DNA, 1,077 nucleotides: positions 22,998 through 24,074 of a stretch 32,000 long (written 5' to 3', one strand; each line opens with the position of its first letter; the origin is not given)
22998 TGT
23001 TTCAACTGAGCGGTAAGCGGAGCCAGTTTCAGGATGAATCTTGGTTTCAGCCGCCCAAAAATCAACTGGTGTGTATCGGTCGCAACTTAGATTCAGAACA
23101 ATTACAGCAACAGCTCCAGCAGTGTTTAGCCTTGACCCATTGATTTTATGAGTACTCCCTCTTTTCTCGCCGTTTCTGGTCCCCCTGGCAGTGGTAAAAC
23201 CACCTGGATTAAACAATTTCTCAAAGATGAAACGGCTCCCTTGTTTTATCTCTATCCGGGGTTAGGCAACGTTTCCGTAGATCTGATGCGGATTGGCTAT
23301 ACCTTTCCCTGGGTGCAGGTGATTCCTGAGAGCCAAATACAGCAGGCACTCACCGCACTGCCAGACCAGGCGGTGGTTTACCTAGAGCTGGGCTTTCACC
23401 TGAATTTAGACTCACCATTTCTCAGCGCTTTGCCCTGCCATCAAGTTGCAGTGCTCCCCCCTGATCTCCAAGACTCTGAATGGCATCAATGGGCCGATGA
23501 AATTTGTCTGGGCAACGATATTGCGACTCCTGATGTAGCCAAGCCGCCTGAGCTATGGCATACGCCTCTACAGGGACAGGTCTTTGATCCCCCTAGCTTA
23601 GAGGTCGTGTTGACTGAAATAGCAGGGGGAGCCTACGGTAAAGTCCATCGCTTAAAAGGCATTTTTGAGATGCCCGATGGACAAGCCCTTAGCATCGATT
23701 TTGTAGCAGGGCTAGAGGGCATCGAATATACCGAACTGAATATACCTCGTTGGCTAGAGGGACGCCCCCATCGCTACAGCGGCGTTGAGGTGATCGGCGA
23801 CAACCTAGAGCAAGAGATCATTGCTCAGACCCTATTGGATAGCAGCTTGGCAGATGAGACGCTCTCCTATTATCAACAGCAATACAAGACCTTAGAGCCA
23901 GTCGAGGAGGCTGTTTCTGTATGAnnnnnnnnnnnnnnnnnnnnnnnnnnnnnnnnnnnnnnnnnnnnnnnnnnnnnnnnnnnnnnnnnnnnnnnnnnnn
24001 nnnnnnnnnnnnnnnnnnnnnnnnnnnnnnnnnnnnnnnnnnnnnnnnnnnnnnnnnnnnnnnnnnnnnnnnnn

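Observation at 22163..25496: folE-linked four-gene module: COG0523, a CxCC-less COG0523-like protein, and an active-like/degenerate pair of metallophosphoesterases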

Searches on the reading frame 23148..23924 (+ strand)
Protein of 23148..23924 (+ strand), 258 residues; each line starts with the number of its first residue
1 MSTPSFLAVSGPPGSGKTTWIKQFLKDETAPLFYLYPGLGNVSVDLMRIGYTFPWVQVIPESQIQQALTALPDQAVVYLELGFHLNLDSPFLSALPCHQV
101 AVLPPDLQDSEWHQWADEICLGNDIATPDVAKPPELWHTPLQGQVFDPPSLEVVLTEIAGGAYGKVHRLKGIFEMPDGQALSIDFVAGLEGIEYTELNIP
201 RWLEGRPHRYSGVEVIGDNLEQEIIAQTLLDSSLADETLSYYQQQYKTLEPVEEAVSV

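Call 4: search_protein_families(library=pfam, proteins=[window:23148-23924:+], max_evalue=0.01)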
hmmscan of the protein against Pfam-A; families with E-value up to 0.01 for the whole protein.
window:23148-23924:+ (258 aa): 5 families
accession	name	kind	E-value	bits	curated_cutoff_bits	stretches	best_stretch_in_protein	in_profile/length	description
PF07683.19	CobW_C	-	0.00011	22.4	22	1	144-230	10-91/94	Cobalamin synthesis protein cobW C-terminal domain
PF13191.12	AAA_16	-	0.00047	21.1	32.6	1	3-76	23-91/167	AAA ATPase domain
PF13671.12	AAA_33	-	0.0014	19.4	27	1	9-92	4-80/143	AAA domain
PF13401.12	AAA_22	-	0.0022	18.7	27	1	3-28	4-29/130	AAA domain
PF01443.25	Viral_helicase1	-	0.003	17.9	21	1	8-27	2-21/228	Viral superfamily 1 RNA helicase core domain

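Call 12: search_protein_families(library=ncbifam, proteins=[window:23148-23924:+], max_evalue=0.01)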
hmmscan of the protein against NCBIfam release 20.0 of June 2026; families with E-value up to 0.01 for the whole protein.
window:23148-23924:+ (258 aa): 0 families

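Call 14: search_solved_structures(query=window:23148-23924:+, max_evalue=10, show_alignments=2)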
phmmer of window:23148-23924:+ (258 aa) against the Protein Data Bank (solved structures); distinct sequences matched with E-value up to 10: 0.

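Call 22: find_homologous_proteins(query=window:23148-23924:+, max_evalue=0.001)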
Query window:23148-23924:+ (258 aa): 315 proteins with E <= 0.001 among 879 candidates; the best 120 are listed.
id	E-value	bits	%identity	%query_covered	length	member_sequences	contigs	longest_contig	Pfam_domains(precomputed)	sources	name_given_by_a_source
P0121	6.2e-158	542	91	100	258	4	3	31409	-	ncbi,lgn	ncbi:MAG: GTP-binding protein [Thermosynechococcaceae cyanobacterium]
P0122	5.0e-137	474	78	100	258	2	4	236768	-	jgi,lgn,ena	-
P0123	3.5e-134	464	78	100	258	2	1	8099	-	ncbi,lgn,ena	-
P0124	1.2e-123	430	75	98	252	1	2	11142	-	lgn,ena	-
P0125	1.1e-122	427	75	98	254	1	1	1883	-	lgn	-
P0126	7.9e-117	407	72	98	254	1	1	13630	-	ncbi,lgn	-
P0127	2.3e-116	406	70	98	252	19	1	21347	-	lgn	-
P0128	2.6e-116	406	66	100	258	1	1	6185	-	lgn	-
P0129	7.3e-116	404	67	100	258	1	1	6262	-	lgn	-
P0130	9.1e-114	397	72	98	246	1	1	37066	-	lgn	-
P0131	7.4e-113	394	68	95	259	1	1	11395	-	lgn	-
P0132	2.3e-112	393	66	97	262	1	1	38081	-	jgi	jgi:hypothetical protein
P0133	2.7e-112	393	67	97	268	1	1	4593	-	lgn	-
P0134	5.8e-112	391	67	97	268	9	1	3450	-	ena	-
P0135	1.7e-111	390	65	97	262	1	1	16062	-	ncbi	-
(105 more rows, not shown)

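Call 52: search_dna_similar(query=window:23148-23924:+, collection=plasmids, mode=protein, max_evalue=1e-10, max_rows=15)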
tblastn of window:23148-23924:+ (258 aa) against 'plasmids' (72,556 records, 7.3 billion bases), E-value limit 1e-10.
Records with a match: 7; places in all: 7; records where one place covers at least 80% of the query: 6.
Best place of each record, by identity: <60% 7.
By first word of the organism name: Picosynechococcus 3; Trichormus 2; Dolichospermum 1; [Synechococcus] 1.
By predicted mobility (MOB-suite, as given by PLSDB): conjugative 3; non-mobilizable 3; mobilizable 1.
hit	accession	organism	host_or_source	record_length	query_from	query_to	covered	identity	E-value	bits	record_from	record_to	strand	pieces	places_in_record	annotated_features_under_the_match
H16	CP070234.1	Dolichospermum sp. DET69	freshwater metagenome,metagenomic ...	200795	1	252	98%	45.0%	2e-60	213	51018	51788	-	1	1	GTP-binding protein | metallophosphoesterase family protein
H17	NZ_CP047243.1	Trichormus variabilis 0441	cell culture,thermal spring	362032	1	249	97%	44.1%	3e-57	203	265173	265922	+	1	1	GTP-binding protein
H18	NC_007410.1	Trichormus variabilis ATCC 29413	-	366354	1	249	97%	44.1%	3e-57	203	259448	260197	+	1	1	GTP-binding protein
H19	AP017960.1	[Synechococcus] sp. NIES-970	-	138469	2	247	95%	39.5%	1e-53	193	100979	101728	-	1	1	hypothetical protein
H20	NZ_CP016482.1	Picosynechococcus sp. PCC 7117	cell culture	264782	2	242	93%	38.3%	3e-49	180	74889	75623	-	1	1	hypothetical protein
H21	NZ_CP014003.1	Picosynechococcus sp. PCC 73109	cell culture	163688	2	242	93%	37.9%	1e-48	178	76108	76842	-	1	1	hypothetical protein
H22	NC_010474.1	Picosynechococcus sp. PCC 7002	-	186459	2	140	54%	29.5%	7e-13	75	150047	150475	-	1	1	hypothetical protein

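Call 54: get_annotated_region(hit=H22, flank=5000)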
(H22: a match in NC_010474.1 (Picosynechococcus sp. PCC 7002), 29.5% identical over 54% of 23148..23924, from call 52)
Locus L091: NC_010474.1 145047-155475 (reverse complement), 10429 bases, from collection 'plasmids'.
description: Picosynechococcus sp. PCC 7002 plasmid pAQ7, complete sequence
organism: Picosynechococcus sp. PCC 7002 (NCBI taxid 32049)
taxonomy: Bacteria; Cyanobacteriota; Cyanophyceae; Chroococcales; Geminocystaceae; Picosynechococcus; Picosynechococcus sp. PCC 7002
host: -; source: -; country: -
typing (MOB-suite, as given by PLSDB): non-mobilizable
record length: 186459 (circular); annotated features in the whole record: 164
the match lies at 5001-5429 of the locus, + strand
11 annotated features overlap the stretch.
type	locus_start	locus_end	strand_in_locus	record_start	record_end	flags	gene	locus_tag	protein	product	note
CDS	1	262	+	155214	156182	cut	-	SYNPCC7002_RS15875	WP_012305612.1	sucrase ferredoxin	-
CDS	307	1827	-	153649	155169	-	-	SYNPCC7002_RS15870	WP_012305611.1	gamma-glutamyltransferase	-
CDS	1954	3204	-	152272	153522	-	-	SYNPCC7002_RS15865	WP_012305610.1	hypothetical protein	-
CDS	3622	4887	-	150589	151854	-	-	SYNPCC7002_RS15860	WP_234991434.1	FAD/NAD(P)-binding protein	-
CDS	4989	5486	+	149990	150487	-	-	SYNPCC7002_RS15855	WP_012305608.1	hypothetical protein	-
CDS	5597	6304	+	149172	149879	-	-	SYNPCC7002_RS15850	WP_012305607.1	hypothetical protein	-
CDS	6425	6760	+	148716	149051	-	-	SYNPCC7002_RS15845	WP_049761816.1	hypothetical protein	-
CDS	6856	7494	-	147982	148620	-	folE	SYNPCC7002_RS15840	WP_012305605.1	GTP cyclohydrolase I FolE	GO:0042559 - pteridine-containing compound biosynthetic process [Evidence IEA]; GO:0046654 - tetrahydrofolate ...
CDS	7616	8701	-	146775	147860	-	hemB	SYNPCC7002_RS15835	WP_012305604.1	porphobilinogen synthase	GO:0033014 - tetrapyrrole biosynthetic process [Evidence IEA]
CDS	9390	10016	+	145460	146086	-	-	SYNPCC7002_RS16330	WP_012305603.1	DUF4360 domain-containing protein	-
CDS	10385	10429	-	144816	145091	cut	-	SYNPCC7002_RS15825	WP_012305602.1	hypothetical protein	-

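Call 58: search_solved_structures(query=A5, max_evalue=10, show_alignments=2)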
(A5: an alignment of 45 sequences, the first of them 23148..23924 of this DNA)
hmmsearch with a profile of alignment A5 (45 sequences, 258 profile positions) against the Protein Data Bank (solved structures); distinct sequences matched with E-value up to 10: 77 (the best 60 are shown).
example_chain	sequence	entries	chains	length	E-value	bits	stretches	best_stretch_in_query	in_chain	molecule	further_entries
4ixn_A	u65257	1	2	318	0.023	17.4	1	1-64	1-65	Uncharacterized GTP-binding protein YjiA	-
6c2u_A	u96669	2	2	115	0.027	17.1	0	4-21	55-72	phosphate-loop protein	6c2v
8zn5_B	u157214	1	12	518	0.032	16.9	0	5-27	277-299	KaiC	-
1nij_A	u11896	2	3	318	0.062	16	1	1-61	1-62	Hypothetical protein yjiA | Uncharacterized GTP-binding protein YjiA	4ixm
8zn6_F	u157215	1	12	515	0.16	14.6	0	5-30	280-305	KaiC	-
1z6g_A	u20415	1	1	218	0.17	14.5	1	2-66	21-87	guanylate kinase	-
4xgc_D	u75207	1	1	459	0.43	13.2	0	5-27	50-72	Origin recognition complex subunit 4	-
7jgr_D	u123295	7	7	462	0.44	13.2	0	5-27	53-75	Origin recognition complex subunit 4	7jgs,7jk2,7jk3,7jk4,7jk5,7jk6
7w78_A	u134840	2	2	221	0.47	13.1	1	5-63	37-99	Putative ABC transport system, ATP-binding protein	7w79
9c76_A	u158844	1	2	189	0.49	13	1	7-32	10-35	Leucine-rich repeat serine/threonine-protein kinase 2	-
7w7a_A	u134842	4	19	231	0.5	13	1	5-63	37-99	Putative ABC transport system, ATP-binding protein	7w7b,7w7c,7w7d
6jds_A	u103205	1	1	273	0.53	12.9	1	9-29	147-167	PP1b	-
7dy1_A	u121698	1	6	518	0.53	12.9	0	7-28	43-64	Circadian clock protein kinase KaiC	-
8zn7_D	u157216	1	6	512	0.55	12.9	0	5-30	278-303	KaiC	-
5jwq_A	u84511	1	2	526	0.55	12.9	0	7-28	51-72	Circadian clock protein kinase KaiC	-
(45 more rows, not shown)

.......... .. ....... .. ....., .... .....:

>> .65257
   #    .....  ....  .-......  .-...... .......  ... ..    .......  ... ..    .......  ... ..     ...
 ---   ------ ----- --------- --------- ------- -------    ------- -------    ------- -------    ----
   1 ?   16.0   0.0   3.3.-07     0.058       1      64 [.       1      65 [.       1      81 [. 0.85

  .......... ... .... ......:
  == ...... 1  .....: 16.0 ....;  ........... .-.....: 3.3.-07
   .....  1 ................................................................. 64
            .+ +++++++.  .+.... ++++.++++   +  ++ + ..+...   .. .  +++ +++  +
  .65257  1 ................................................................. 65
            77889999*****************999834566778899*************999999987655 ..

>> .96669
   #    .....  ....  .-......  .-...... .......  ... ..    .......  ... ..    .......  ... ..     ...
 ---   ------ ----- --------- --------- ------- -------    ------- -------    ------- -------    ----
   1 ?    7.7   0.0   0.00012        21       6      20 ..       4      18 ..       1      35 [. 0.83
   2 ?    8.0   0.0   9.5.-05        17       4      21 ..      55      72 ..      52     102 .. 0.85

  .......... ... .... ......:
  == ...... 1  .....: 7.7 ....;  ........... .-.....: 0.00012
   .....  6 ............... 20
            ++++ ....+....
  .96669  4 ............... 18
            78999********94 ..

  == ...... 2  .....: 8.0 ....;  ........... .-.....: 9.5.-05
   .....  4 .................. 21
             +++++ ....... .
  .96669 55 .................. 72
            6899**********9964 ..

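Call 62: predict_structure(alignment_id=A5)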
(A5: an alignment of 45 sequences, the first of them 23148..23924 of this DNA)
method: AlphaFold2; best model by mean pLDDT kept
length: 258 residues; sequences in the alignment: 45
mean_pLDDT: 91.9   pTM: 0.88
mean pLDDT of the five models: 91.9, 91.4, 91.1, 90.8, 89.3
residues with pLDDT >= 90: 215; 70-90: 34; 50-70: 6; < 50: 3
segments of 3 or more residues with pLDDT < 50: 256-258
pLDDT, mean of each block of 10 residues (from residue 1): 88 95 92 93 91 95 92 95 91 90 93 95 88 92 95 97 96 96 95 94 93 96 96 96 90 48
secondary structure, 60 per line:
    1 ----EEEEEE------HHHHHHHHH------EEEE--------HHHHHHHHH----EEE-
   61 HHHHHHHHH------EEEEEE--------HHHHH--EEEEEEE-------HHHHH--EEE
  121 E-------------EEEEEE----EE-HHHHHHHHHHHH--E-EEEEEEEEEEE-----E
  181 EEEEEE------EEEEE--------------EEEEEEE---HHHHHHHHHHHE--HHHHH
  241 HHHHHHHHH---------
elements in order: E5-10 H17-25 E32-35 H44-52 E57-59 H61-69 E76-81 H90-94 E97-103 H111-115 E118-121 E135-140 H148-159 E164-174 E180-186 E193-197 E212-218 H222-232 H236-249

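Call 65: fold_search(model_id=the predicted structure, library=pdb)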
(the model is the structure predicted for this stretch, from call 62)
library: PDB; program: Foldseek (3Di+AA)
matches with E <= 10: 1090; with E <= 0.001: 3
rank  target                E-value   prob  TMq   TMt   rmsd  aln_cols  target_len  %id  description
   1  1nij                  9.5e-09  1.00  0.32  0.26  18.2       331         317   12  YJIA PROTEIN (released 2003-06-24)
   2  4ixm_A                3.7e-08  1.00  0.31  0.26  17.8       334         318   12  Crystal structure of Zn(II)-bound YjiA GTPase from E. coli (released 2013-02-27)
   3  4ixn_A                9.8e-08  1.00  0.31  0.26  18.0       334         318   12  Crystal Structure of Zn(II)-bound E37A,C66A,C67A triple mutant YjiA GTPase (released 2013-02-27)
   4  6e05_B                2.4e-02  0.97  0.27  0.30   5.2       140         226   11  Crystal structure of Mycobacterium tuberculosis dethiobiotin synthetase in complex with cytidine triphosphate solved b (released 2018-10-17)
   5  7w42_A                2.4e-02  0.93  0.27  0.19   6.3       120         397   18  Crystal structure of Bacillus subtilis YjoB (released 2022-10-19)
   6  9gs2_A                3.5e-02  0.84  0.25  0.18   7.0       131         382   14  Structure of the Rieske bound Apo1 state of the heptameric Bcs1 AAA-ATPase (released 2025-06-04)
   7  4qrh_A                3.7e-02  0.96  0.30  0.41   9.7       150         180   14  Molecular mechanism and evolution of guanylate kinase regulation by (p)ppGpp (released 2015-02-25)
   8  9j8l_A                3.9e-02  0.89  0.26  0.33   9.7       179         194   12  apo form of GMPK (released 2025-09-03)
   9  9pcz_B                3.9e-02  0.51  0.22  0.12   8.2       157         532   12  22bin20S complex (NSF-alphaSNAP-2:2 syntaxin-1a:SNAP-25), hydrolyzing, class 15 (released 2025-08-06)
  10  9pf2_C                4.2e-02  0.77  0.26  0.14  10.4       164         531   15  NSF, substrate free, hydrolyzing, class 25 (released 2025-10-08)
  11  8k0g_C                4.2e-02  0.72  0.24  0.17   7.5       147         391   16  Cryo-EM structure of human 26S RP (Ed state) bound to K11/K48-branched ubiquitin (Ub) chain composed of four Ub. (released 2025-01-22)
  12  6lzi                  4.2e-02  0.54  0.20  0.21  13.1       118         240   16  Aquifex aeolicus MutL ATPase domain complexed with ADP (released 2020-07-01)
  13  2j41_A                4.5e-02  0.91  0.27  0.39   6.8       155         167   16  Crystal structure of Staphylococcus aureus guanylate monophosphate kinase (released 2006-10-11)
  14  7luy_A                4.5e-02  0.75  0.25  0.30   9.2       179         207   11  Crystal Structure of guanylate kinase from Bartonella henselae str. Houston-1 (released 2021-03-17)
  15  9lo3                  5.3e-02  0.92  0.29  0.37  10.0       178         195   15  Transition state analogue(GMPK in complex with GMP, ADP, Mg2+ and AlF4- at 277 K) (released 2025-09-10)
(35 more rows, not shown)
